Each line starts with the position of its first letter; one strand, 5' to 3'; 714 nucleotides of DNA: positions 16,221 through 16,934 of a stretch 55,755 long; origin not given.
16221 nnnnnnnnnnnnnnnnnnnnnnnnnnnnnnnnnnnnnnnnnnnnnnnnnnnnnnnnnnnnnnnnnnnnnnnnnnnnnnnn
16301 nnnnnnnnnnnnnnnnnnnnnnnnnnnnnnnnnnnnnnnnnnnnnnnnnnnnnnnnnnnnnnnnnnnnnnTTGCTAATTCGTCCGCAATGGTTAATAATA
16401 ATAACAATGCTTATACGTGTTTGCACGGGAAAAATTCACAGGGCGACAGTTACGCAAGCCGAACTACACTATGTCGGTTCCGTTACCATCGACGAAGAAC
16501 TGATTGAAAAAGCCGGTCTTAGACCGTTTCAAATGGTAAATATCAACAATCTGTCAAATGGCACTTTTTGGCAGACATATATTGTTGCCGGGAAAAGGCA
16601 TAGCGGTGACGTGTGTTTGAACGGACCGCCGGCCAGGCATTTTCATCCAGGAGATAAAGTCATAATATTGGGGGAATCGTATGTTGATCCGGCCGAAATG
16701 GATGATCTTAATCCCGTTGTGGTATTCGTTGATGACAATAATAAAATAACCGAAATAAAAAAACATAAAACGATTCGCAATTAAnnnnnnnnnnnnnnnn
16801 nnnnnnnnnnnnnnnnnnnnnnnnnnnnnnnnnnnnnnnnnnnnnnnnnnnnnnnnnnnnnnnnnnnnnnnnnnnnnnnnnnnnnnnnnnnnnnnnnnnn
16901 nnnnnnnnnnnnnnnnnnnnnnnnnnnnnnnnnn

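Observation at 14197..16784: PanD, a CofE-like ligase and a divergent cysteine-synthase-like enzyme clustered in a lineage lacking CoA/F420 pathways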

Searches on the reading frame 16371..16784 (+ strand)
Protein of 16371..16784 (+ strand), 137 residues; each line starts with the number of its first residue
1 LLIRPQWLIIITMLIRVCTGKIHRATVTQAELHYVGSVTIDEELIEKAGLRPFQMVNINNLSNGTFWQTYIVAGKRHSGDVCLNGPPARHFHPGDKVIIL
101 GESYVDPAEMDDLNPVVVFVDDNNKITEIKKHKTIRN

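Call 3: search_protein_families(library=pfam, proteins=[window:16371-16784:+], max_evalue=0.01)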
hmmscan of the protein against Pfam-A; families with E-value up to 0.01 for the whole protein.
window:16371-16784:+ (137 aa): 1 family
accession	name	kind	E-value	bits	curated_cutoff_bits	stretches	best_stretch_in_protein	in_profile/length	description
PF02261.22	Asp_decarbox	-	1.1e-40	138.6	25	1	13-126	1-114/115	Aspartate decarboxylase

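Call 4: search_protein_families(library=ncbifam, proteins=[window:16371-16784:+], max_evalue=0.01)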
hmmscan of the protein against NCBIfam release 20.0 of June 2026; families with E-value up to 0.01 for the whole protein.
window:16371-16784:+ (137 aa): 1 family
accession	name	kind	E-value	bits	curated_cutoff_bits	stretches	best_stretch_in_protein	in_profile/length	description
TIGR00223.1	panD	equivalog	9.9e-35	119.2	106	1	13-135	1-123/126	aspartate 1-decarboxylase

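Call 18: search_solved_structures(query=window:16407-16784:+, max_evalue=0.001, show_alignments=5)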
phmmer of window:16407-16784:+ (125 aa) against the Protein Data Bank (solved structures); distinct sequences matched with E-value up to 0.001: 26.
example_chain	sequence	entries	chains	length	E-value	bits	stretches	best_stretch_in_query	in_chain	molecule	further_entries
2c45_A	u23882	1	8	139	1.2e-24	90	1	4-115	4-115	Aspartate 1-decarboxylase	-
3oug_A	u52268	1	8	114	4.8e-20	75.2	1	1-106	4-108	Aspartate 1-decarboxylase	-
1vc3_B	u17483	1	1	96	6e-19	71.7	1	26-119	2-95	L-Aspartate-alpha-Decarboxylase heavy chain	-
2eeo_B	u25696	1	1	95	9.6e-19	71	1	26-119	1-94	Aspartate 1-decarboxylase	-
3plx_B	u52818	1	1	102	2e-17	66.7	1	26-120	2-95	Aspartate 1-decarboxylase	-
1ppy_A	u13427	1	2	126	2.4e-16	63.3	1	4-115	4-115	Aspartate 1-decarboxylase precursor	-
1pqe_A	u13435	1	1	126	6.5e-16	61.9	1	4-115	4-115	Aspartate 1-decarboxylase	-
4cs0_A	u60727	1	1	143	8.8e-16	61.4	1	4-115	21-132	ASPARTATE 1-DECARBOXYLASE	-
1pqh_A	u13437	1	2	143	8.8e-16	61.4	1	4-115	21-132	Aspartate 1-decarboxylase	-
4azd_A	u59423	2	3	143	1.7e-15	60.5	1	4-115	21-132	ASPARTATE 1-DECARBOXYLASE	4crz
1pqf_A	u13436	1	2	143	2.3e-15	60.1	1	4-115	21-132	Aspartate 1-decarboxylase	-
1pt0_A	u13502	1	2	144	7e-15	58.5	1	4-115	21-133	Aspartate 1-decarboxylase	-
1pt1_A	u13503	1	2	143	8.6e-15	58.2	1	5-115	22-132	Aspartate 1-decarboxylase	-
1pyq_A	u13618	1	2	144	8.9e-15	58.2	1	4-115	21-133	Aspartate 1-decarboxylase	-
1uhd_A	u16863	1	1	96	1.6e-14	57.4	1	26-116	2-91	Aspartate 1-decarboxylase alpha chain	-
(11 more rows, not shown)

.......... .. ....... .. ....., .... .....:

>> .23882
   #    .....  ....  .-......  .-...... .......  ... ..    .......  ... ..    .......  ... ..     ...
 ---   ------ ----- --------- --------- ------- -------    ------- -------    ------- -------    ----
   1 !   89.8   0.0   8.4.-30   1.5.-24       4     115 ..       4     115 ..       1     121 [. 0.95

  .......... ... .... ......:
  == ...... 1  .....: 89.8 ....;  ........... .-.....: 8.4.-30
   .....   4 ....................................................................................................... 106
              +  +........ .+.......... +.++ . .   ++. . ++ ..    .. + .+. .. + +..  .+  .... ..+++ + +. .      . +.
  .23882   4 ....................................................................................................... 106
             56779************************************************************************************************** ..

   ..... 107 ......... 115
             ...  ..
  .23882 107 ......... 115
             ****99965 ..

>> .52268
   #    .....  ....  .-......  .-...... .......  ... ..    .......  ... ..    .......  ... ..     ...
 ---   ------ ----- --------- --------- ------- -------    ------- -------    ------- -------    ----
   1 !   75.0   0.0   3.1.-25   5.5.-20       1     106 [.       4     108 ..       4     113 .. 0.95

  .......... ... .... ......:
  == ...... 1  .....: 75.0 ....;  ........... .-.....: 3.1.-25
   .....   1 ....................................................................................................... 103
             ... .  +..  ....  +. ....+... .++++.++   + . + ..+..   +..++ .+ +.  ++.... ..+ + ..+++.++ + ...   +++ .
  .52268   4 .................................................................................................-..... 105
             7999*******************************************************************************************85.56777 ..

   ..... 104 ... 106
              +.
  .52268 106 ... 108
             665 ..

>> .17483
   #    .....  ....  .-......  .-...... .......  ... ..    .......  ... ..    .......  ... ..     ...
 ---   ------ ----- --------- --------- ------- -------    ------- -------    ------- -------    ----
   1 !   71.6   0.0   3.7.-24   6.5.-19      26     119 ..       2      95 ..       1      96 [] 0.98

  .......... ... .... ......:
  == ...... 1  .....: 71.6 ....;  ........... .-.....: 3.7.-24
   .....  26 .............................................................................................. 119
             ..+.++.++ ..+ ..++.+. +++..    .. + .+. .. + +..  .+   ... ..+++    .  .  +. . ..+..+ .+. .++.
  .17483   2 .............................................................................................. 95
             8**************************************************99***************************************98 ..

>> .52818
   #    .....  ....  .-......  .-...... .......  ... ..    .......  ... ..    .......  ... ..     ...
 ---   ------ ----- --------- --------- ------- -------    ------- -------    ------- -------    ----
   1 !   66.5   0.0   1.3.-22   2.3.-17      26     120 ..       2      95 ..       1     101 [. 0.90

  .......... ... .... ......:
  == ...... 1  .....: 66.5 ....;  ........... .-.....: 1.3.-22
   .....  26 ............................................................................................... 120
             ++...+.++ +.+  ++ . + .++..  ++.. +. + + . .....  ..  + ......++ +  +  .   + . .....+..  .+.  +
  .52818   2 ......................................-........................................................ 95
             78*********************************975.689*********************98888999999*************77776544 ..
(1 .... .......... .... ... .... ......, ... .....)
